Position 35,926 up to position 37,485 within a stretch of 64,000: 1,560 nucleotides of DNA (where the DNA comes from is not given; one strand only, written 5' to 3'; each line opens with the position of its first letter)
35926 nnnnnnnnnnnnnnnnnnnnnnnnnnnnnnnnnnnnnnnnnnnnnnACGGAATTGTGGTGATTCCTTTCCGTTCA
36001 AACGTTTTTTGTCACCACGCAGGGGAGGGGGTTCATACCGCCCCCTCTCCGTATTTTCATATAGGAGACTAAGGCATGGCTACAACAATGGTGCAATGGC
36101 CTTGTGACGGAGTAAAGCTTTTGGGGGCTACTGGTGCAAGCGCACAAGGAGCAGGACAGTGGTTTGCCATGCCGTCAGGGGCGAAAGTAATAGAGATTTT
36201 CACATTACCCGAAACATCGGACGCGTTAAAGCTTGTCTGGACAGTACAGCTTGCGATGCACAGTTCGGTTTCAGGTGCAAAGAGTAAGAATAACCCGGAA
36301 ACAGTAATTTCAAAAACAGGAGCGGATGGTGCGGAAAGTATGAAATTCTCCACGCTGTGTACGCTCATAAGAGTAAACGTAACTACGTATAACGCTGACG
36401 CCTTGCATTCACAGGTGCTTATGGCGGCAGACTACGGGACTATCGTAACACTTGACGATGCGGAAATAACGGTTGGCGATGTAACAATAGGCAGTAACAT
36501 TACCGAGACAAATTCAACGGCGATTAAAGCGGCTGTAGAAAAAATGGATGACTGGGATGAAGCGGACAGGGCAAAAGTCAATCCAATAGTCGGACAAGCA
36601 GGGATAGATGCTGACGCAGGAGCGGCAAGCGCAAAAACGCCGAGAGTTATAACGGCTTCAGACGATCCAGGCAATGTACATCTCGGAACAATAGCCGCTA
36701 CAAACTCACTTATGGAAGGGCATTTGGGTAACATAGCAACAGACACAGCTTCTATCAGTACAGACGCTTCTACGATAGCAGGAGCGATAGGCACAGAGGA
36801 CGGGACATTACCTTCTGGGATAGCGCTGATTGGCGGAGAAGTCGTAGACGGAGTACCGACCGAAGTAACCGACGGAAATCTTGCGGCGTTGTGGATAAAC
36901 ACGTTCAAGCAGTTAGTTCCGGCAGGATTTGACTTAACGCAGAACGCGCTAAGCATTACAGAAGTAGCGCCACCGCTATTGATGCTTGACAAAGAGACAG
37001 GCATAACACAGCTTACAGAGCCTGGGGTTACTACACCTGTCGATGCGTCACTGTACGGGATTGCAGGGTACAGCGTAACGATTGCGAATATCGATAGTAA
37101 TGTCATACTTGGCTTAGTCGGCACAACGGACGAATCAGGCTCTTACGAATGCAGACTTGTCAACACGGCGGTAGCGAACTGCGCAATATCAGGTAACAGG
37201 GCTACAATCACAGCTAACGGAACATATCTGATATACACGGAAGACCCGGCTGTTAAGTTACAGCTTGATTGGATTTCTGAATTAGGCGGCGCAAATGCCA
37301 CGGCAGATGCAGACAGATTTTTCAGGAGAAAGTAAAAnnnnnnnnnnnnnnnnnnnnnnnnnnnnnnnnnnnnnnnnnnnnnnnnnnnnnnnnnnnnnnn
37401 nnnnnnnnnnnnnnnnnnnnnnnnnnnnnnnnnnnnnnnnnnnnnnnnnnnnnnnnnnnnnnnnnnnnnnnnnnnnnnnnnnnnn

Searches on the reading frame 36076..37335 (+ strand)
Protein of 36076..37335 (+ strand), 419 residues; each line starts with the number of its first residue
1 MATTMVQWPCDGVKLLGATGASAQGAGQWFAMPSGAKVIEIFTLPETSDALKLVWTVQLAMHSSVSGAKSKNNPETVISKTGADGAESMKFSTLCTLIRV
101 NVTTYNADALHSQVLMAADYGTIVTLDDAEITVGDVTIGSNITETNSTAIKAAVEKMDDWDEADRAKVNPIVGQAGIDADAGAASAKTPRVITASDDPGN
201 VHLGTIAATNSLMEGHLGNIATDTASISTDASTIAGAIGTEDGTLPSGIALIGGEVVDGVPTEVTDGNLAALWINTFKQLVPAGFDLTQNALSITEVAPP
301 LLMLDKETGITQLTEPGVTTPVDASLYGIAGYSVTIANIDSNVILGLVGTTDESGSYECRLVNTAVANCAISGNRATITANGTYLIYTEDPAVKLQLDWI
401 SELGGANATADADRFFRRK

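Call 5: search_protein_families(library=phrogs, proteins=[window:36076-37335:+], max_evalue=0.01)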
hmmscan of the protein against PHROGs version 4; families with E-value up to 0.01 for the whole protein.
window:36076-37335:+ (419 aa): 0 families

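Call 6: search_protein_families(library=pfam, proteins=[window:36076-37335:+], max_evalue=0.01)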
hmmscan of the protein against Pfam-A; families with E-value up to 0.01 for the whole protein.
window:36076-37335:+ (419 aa): 0 families

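Call 38: search_dna_similar(query=window:36076-37335:+, collection=phages, mode=protein, max_evalue=0.001, max_rows=20)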
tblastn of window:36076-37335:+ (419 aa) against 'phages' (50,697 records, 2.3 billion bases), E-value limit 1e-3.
No match.

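Call 64: search_protein_representatives(protein=window:36076-37335:+)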
Query: 419 residues. Proteins with E-value up to 0.001 (for the whole library): 1270; up to 1e-10: 349; up to 1e-30: 36. The best 150 are listed.
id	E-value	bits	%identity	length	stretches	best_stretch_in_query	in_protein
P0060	4.5e-267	901.9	100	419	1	1-419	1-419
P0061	4.7e-96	338.9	57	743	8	145-230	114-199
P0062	3.4e-59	217.5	47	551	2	142-419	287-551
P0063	4.3e-59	217.2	59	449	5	151-209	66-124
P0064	4.7e-56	207.2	49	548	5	145-240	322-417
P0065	1.1e-48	183.0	47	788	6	134-206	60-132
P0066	3.3e-47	178.1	57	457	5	153-203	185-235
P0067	7.8e-46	173.5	57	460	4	110-200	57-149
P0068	2.5e-44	168.6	55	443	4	153-207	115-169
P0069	3.5e-44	168.1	42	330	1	113-418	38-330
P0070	5.3e-44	167.5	45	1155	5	128-247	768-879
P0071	6.0e-44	167.3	59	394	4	152-205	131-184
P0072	3.9e-43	164.7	58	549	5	153-203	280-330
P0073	1.9e-40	155.8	56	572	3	144-207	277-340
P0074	6.9e-40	154.0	52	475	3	153-209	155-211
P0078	1.8e-36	142.8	43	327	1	212-419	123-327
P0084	3.2e-34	135.3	38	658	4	145-220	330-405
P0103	7.7e-29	117.6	51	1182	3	153-241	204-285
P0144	5.1e-22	95.1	41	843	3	127-258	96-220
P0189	2.5e-18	83.0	43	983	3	146-203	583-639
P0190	2.6e-18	83.0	39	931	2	153-206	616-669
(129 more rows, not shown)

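Call 66: search_protein_families(library=pfam, proteins=[P0061, P0062, P0070, P0103, P0069, P0065, P0144, P0189, P0190, P0084], max_evalue=0.01)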
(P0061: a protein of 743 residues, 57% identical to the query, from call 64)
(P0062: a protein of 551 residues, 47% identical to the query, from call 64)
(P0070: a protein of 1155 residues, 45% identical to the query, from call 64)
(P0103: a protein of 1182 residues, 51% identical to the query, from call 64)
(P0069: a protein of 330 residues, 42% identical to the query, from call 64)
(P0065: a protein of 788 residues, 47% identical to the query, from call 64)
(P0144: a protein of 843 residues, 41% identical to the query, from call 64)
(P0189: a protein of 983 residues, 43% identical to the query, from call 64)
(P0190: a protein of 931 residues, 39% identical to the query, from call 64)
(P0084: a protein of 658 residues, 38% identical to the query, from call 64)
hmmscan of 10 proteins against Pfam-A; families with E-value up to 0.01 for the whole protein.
P0061 (743 aa): 3 families
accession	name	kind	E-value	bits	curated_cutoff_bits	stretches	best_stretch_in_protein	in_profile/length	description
PF07670.19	Gate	-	1.7e-05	25.7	29.6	0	282-311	40-69/104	Nucleoside recognition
PF21132.2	MFD_D3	-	0.0021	18.4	21.8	0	115-144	25-54/73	MFD, D3 domain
PF00512.31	HisKA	-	0.0024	18.3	26.9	0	324-345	15-38/66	His Kinase A (phospho-acceptor) domain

P0062 (551 aa): 0 families

P0070 (1155 aa): 0 families

P0103 (1182 aa): 1 family
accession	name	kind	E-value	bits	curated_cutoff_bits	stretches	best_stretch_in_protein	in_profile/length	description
PF23465.1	DUF7131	-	0.00034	20.8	24.1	0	990-1012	17-39/57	Domain of unknown function (DUF7131)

P0069 (330 aa): 0 families

P0065 (788 aa): 0 families

P0144 (843 aa): 0 families

P0189 (983 aa): 0 families

P0190 (931 aa): 1 family
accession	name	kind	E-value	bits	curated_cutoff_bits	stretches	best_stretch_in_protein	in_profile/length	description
PF23991.1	DUF7310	-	0.0053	17.6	40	0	40-75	30-65/83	Coiled-coil region of unknown function (DUF7310)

P0084 (658 aa): 2 families
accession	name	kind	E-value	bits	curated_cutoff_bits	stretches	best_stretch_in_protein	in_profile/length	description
PF11697.13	DUF3293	-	3.6e-05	24.7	25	0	429-467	3-40/73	Protein of unknown function (DUF3293)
PF05608.18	RTE1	-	0.0096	16.5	29.4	0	56-94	23-61/149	RTE1-like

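Call 72: search_solved_structures(query=A7, max_evalue=1)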
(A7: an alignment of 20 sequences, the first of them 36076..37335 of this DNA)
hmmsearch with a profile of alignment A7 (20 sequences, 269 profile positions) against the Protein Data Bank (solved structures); distinct sequences matched with E-value up to 1: 0.

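Call 77: predict_structure(alignment_id=A7)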
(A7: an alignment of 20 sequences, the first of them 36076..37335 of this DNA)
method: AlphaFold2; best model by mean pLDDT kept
length: 419 residues; sequences in the alignment: 20
mean_pLDDT: 58.0   pTM: 0.34
mean pLDDT of the five models: 58.0, 57.8, 57.7, 54.7, 54.7
residues with pLDDT >= 90: 72; 70-90: 61; 50-70: 57; < 50: 229
segments of 3 or more residues with pLDDT < 50: 1-137, 139-142, 172-252, 296-300
pLDDT, mean of each block of 10 residues (from residue 1): 35 35 36 39 39 38 35 39 34 36 42 43 42 47 65 64 56 47 43 41 42 43 42 38 42 59 71 72 68 54 67 88 89 92 94 90 89 93 93 93 79 85
secondary structure, 60 per line:
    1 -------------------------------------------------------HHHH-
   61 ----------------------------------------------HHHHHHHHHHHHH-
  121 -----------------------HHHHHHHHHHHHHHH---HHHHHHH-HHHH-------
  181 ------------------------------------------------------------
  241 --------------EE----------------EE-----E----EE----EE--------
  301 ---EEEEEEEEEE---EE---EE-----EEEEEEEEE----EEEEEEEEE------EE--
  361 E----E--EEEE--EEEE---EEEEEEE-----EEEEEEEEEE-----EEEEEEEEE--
elements in order: H56-59 H107-119 H144-158 H162-168 H170-173 E304-313 E329-337 E342-350 E369-372 E375-378 E382-388 E394-403 E409-417

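Call 81: search_protein_families(library=phrogs, proteins=[P0062, P0069, P0061], max_evalue=0.01)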
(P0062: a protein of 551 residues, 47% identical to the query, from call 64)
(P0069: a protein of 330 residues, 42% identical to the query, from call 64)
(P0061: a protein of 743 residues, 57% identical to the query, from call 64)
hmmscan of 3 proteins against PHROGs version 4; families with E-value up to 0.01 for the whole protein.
P0062 (551 aa): 0 families

P0069 (330 aa): 0 families

P0061 (743 aa): 2 families
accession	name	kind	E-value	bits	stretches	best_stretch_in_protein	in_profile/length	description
phrog_1585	-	unknown function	7.7e-05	23.6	0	136-166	15-45/75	-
phrog_19192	-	unknown function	9.8e-05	23.6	0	382-408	77-102/104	-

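Call 82: fold_search(model_id=the predicted structure, library=pdb)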
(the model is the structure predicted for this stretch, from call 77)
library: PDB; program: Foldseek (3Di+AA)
matches with E <= 10: 1620; with E <= 0.001: 1
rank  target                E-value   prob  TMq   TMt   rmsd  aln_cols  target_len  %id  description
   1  6i5o_A                4.4e-04  1.00  0.20  0.57   4.6       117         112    9  Crystal structure of SPBc2 prophage-derived protein YomS (released 2019-11-20)
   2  9f4b_F1               1.2e-03  0.91  0.16  0.15  19.8       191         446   12  Pre-assembled baseplate cup of Klebsiella phage KP1 variant vB_Kpn_Lilla1 (released 2025-05-14)
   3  3mpb_A                1.2e-03  0.98  0.16  0.26   8.3       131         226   11  Z5688 from E. coli O157:H7 bound to fructose (released 2010-07-21)
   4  3kmh_A                1.2e-03  0.98  0.16  0.26   8.3       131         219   11  Crystal Structure of a Novel Sugar Isomerase from E. coli O157:H7 (released 2010-07-21)
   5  3kmh_B                1.3e-03  0.98  0.16  0.26   8.4       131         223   11  Crystal Structure of a Novel Sugar Isomerase from E. coli O157:H7 (released 2010-07-21)
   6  8qpg_TD               1.6e-03  0.99  0.17  0.44   5.5       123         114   11  Turret of Haloferax tailed virus 1 (released 2024-10-09)
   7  3mpb_B                1.6e-03  0.97  0.16  0.26   8.3       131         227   11  Z5688 from E. coli O157:H7 bound to fructose (released 2010-07-21)
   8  1f15_C                1.8e-03  0.96  0.15  0.27  10.1       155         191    9  CUCUMBER MOSAIC VIRUS (STRAIN FNY) (released 2000-06-21)
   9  8ytb_C                1.8e-03  0.75  0.15  0.24  18.6       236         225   10  Cryo-EM structure of enterovirus A71 empty particle (released 2024-09-04)
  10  7yv2_A                2.1e-03  0.97  0.17  0.30   9.0       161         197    7  Cryo-EM structure of expanded coxsackievirus A16 empty particle after incubation with 8C4 antibody (released 2022-10-19)
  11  4jdo_D                2.2e-03  0.90  0.14  0.24  11.0       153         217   12  Secreted chlamydial protein pgp3, coiled-coil deletion (released 2013-06-05)
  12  6orm_B                2.2e-03  0.89  0.14  0.28  18.0       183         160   15  Crystal Structure of Peruvianin-I (Cysteine peptidase from Thevetia peruviana latex) (released 2020-05-06)
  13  7yv7_A                2.4e-03  0.99  0.18  0.33   8.7       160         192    8  Cryo-EM structure of expanded coxsackievirus A16 empty particle in complex with antibody 9B5 (released 2022-10-19)
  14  6sgf_A                2.7e-03  0.80  0.13  0.30  11.3       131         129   10  Molecular insight into a new low affinity xylan binding module CBM86, from the xylanolytic gut symbiont Roseburia inte (released 2019-11-20)
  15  6orm_A                2.8e-03  0.87  0.14  0.28  17.9       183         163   15  Crystal Structure of Peruvianin-I (Cysteine peptidase from Thevetia peruviana latex) (released 2020-05-06)
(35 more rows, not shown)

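Call 83: fold_search(model_id=the predicted structure, library=viral)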
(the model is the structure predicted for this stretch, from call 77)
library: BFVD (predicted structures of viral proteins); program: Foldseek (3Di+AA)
matches with E <= 10: 473; with E <= 0.001: 71
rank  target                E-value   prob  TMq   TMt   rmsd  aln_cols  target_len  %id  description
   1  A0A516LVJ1            3.1e-08  1.00  0.21  0.24  18.3       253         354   17  (no name in the UniProt tables at hand)
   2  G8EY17                4.8e-07  1.00  0.23  0.80   4.4       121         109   20  Uncharacterized protein [Synechococcus phage S-CAM8]
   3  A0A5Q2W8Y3            2.6e-06  1.00  0.21  0.64   6.4       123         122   14  (no name in the UniProt tables at hand)
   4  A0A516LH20            7.3e-06  0.96  0.11  0.14  56.0       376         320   14  (no name in the UniProt tables at hand)
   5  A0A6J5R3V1            1.0e-05  0.97  0.16  0.14  42.2       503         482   14  Collagen triple helix repeat [uncultured Caudovirales phage]
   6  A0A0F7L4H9            1.7e-05  1.00  0.24  0.53   4.3       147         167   14  Uncharacterized protein [uncultured marine virus]
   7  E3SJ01                2.1e-05  0.84  0.10  0.09  17.3       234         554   19  Phage tail fiber-like protein [Synechococcus phage S-SM2]
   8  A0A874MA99            2.3e-05  1.00  0.21  0.29  16.5       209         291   13  Uncharacterized protein [Synechococcus phage S-SRP01]
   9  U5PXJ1                3.1e-05  1.00  0.20  0.41  10.8       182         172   11  Uncharacterized protein [Bacillus phage Staley]
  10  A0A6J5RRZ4            3.1e-05  0.72  0.12  0.10  45.4       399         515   13  Major tropism determinant N-terminal domain-containing protein [uncultured Caudovirales phage]
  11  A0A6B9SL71            3.3e-05  0.90  0.12  0.15  22.9       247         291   12  Genome polyprotein (Fragment) [Human parechovirus 6]
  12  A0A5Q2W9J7            4.0e-05  0.89  0.12  0.14  51.6       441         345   13  (no name in the UniProt tables at hand)
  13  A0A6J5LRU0            5.6e-05  1.00  0.20  0.57   8.0       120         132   14  Uncharacterized protein [uncultured Caudovirales phage]
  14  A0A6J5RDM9            6.0e-05  0.90  0.13  0.14  43.4       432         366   14  Uncharacterized protein [uncultured Caudovirales phage]
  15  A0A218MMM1            6.3e-05  0.97  0.18  0.13  37.7       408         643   11  Uncharacterized protein [uncultured virus]
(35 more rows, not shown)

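Call 89: find_encoding_contigs(protein=P0069, flank=10000, max_places=3)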
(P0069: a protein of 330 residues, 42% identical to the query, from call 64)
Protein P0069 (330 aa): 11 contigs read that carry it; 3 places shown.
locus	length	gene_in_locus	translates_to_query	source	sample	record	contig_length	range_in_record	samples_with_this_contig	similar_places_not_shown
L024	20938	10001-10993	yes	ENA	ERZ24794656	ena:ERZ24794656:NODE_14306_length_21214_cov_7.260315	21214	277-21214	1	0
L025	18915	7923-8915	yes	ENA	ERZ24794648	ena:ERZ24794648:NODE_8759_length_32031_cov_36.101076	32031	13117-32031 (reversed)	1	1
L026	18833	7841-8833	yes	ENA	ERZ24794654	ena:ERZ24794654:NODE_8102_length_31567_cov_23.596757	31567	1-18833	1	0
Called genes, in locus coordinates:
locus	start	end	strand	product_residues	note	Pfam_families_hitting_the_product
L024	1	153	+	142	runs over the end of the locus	?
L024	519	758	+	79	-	-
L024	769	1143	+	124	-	-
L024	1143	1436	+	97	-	-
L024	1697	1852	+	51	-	-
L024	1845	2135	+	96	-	-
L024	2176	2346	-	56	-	-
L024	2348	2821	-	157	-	-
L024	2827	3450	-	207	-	-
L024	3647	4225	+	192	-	-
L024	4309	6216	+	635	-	-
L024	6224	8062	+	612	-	-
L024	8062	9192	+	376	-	-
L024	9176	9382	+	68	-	-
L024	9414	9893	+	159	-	-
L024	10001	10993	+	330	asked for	-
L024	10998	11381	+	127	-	-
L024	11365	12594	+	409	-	PF13385:Laminin_G_3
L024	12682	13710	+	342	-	PF14528:LAGLIDADG_3 (faint)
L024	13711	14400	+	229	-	PF13385:Laminin_G_3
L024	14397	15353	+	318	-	PF13385:Laminin_G_3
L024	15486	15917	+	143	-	PF07883:Cupin_2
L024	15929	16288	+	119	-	-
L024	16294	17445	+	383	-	-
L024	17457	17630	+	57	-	-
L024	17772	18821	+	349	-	-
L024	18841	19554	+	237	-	-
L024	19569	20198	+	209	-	-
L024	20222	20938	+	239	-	?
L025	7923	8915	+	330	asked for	-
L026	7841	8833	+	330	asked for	-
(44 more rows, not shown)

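Call 91: search_protein_families(library=phrogs, proteins=[L024:4309-6216:+, L024:6224-8062:+, L024:8062-9192:+, L024:9414-9893:+, L024:14397-15353:+, L024:15929-16288:+, L024:16294-17445:+, L024:17772-18821:+, L024:18841-19554:+, L024:19569-20198:+], max_evalue=0.001)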
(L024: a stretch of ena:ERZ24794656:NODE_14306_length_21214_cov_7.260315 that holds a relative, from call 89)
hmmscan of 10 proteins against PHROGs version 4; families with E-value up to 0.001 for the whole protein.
L024:4309-6216:+ (635 aa): 1 family
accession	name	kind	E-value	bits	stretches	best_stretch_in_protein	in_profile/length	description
phrog_2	-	head and packaging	5.6e-24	85.9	1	38-618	264-600/807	terminase large subunit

L024:6224-8062:+ (612 aa): 0 families

L024:8062-9192:+ (376 aa): 0 families

L024:9414-9893:+ (159 aa): 0 families

L024:14397-15353:+ (318 aa): 1 family
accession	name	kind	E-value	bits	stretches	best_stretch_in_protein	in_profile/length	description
phrog_3545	-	unknown function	9.2e-11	41.5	1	22-197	763-957/1115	-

L024:15929-16288:+ (119 aa): 2 families
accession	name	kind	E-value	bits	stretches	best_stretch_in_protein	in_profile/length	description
phrog_7090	-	unknown function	0.00011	23.7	1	45-111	52-122/127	-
phrog_2990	-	unknown function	0.00015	22.9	1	18-115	35-131/133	-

L024:16294-17445:+ (383 aa): 2 families
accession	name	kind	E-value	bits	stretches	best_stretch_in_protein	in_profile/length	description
phrog_16389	-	unknown function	3.9e-05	24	1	37-149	17-137/340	-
phrog_27806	-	other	0.00012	21.6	1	40-104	427-486/798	DNA methyltransferase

L024:17772-18821:+ (349 aa): 1 family
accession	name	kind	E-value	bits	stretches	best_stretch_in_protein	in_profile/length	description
phrog_12121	-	unknown function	0.00019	22.5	1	109-144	114-150/165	-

L024:18841-19554:+ (237 aa): 0 families

L024:19569-20198:+ (209 aa): 0 families

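Call 92: find_encoding_contigs(protein=P0078, flank=10000, max_places=2)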
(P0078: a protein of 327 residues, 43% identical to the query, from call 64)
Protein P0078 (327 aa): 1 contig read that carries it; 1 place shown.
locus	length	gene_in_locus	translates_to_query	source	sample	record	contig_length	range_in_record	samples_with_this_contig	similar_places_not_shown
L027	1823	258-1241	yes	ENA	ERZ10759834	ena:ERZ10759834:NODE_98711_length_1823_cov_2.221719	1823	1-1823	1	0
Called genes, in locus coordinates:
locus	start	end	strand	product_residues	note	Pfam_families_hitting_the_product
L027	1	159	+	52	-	?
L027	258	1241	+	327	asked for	-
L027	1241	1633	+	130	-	-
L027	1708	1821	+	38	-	?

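Call 93: find_encoding_contigs(protein=P0062, flank=10000, max_places=3)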
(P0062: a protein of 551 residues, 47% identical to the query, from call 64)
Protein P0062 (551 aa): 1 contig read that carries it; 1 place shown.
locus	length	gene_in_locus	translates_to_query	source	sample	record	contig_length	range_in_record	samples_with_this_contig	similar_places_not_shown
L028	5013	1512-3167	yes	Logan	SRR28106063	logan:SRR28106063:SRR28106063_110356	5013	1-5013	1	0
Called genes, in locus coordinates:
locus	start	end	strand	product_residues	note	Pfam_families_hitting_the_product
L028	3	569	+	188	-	?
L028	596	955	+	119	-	-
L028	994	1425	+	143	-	-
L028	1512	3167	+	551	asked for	-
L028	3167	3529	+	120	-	-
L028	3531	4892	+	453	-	PF07953:Toxin_R_bind_N, PF13385:Laminin_G_3, PF02210:Laminin_G_2 (faint), PF13385:Laminin_G_3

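Call 98: find_related_loci(query=A7, collection=genome_contigs, flank=10000)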
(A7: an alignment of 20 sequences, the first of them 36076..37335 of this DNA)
Query A7 (419 aa) in genome_contigs; peptide patterns used: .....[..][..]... (x = any residue, [..] = any of these).
12 stretches matched a pattern, but none encodes a relative of the query by tblastn (E <= 1e-3).

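Call 99: find_related_loci(query=A7, collection=viral_contigs, flank=10000)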
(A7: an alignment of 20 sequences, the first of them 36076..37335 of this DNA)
Query A7 (419 aa) in viral_contigs; peptide patterns used: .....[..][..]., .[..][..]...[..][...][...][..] (x = any residue, [..] = any of these).
76 stretches matched a pattern; 1 encode a relative of the query (tblastn E <= 1e-3); 1 distinct loci.
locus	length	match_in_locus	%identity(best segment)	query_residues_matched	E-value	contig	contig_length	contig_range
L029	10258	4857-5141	31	308-412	4e-7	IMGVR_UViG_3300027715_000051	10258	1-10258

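Call 101: search_protein_families(library=pfam, proteins=[L029:3437-4675:+, L029:2995-3444:+, L029:5161-5670:+, L024:6224-8062:+, L024:8062-9192:+, L024:9414-9893:+, L024:16294-17445:+, L024:17772-18821:+, L028:994-1425:+, L028:596-955:+], max_evalue=0.05)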
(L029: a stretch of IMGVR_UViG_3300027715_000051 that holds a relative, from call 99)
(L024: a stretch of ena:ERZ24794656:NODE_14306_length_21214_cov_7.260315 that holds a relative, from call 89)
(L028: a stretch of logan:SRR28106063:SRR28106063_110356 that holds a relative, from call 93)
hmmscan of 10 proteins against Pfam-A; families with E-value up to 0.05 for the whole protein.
L029:3437-4675:+ (412 aa): 3 families
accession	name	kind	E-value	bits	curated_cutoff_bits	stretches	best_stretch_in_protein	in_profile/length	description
PF04466.19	Terminase_3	-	2.8e-37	128.7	23.2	1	30-220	6-200/201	Phage terminase large subunit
PF17288.8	Terminase_3C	-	3.8e-10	40.8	26.7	1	250-384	1-153/155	Terminase RNAseH like domain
PF03237.21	Terminase_6N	-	4e-08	33.6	22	1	31-221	2-199/215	Terminase large subunit, T4likevirus-type, N-terminal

L029:2995-3444:+ (149 aa): 10 families
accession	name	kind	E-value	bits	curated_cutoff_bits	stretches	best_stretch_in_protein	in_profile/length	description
PF13022.12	HTH_Tnp_1_2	-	2.4e-05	24.9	27.9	1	27-92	27-84/122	Helix-turn-helix of insertion element transposase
PF02796.21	HTH_7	-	2.8e-05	24.6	23.8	1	5-49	1-44/45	Helix-turn-helix domain of resolvase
PF01527.26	HTH_Tnp_1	-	0.0021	18.7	24.1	1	19-52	15-49/75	Transposase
PF13551.12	HTH_29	-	0.0062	17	28.1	1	18-49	3-35/64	Winged helix-turn helix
PF13384.12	HTH_23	-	0.011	16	24.6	1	19-49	10-40/50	Homeodomain-like domain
PF01381.28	HTH_3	-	0.024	15.1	23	1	22-52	5-35/55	Helix-turn-helix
PF13443.12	HTH_26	-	0.029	15.1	22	0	22-49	6-33/63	Cro/C1-type HTH DNA-binding domain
PF20901.3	Sf6_terminase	-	0.029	14.9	27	1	25-103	15-92/106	Bacteriophage Sf6, terminase small subunit-like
PF16677.11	GP3_package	-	0.03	14.9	29.4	1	32-64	39-72/105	DNA-packaging protein gp3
PF00196.25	GerE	-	0.038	14.1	23.5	0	20-42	11-33/57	Bacterial regulatory proteins, luxR family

L029:5161-5670:+ (169 aa): 3 families
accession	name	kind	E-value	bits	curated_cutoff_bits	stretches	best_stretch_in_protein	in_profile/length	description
PF03422.21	CBM_6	-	0.00035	21.3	28.9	1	54-153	10-113/125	Carbohydrate binding module (family 6)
PF11721.14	Malectin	-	0.033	14.6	23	1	65-123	64-115/163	Malectin domain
PF05619.16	DUF787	-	0.041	13.5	25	1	61-163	253-351/369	Borrelia burgdorferi protein of unknown function (DUF787)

L024:6224-8062:+ (612 aa): 0 families

L024:8062-9192:+ (376 aa): 0 families

L024:9414-9893:+ (159 aa): 0 families

L024:16294-17445:+ (383 aa): 1 family
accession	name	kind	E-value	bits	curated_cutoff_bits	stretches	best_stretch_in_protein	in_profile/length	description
PF21171.3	PDE12-like_N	-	0.039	14.4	27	0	242-307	23-76/100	2',5'-phosphodiesterase 12-like, N-terminal domain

L024:17772-18821:+ (349 aa): 1 family
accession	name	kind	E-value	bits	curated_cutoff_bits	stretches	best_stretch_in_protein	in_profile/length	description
PF00801.26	PKD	-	0.00012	22.4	23.5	1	252-318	13-75/80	PKD domain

L028:994-1425:+ (143 aa): 0 families

L028:596-955:+ (119 aa): 0 families

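Call 105: search_dna_similar(query=L024:10001-10993:+, collection=phages, mode=protein, max_evalue=0.01, max_rows=15)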
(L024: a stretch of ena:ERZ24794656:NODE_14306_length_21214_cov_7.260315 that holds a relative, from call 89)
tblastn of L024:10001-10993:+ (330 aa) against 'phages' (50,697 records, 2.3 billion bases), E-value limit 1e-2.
No match.
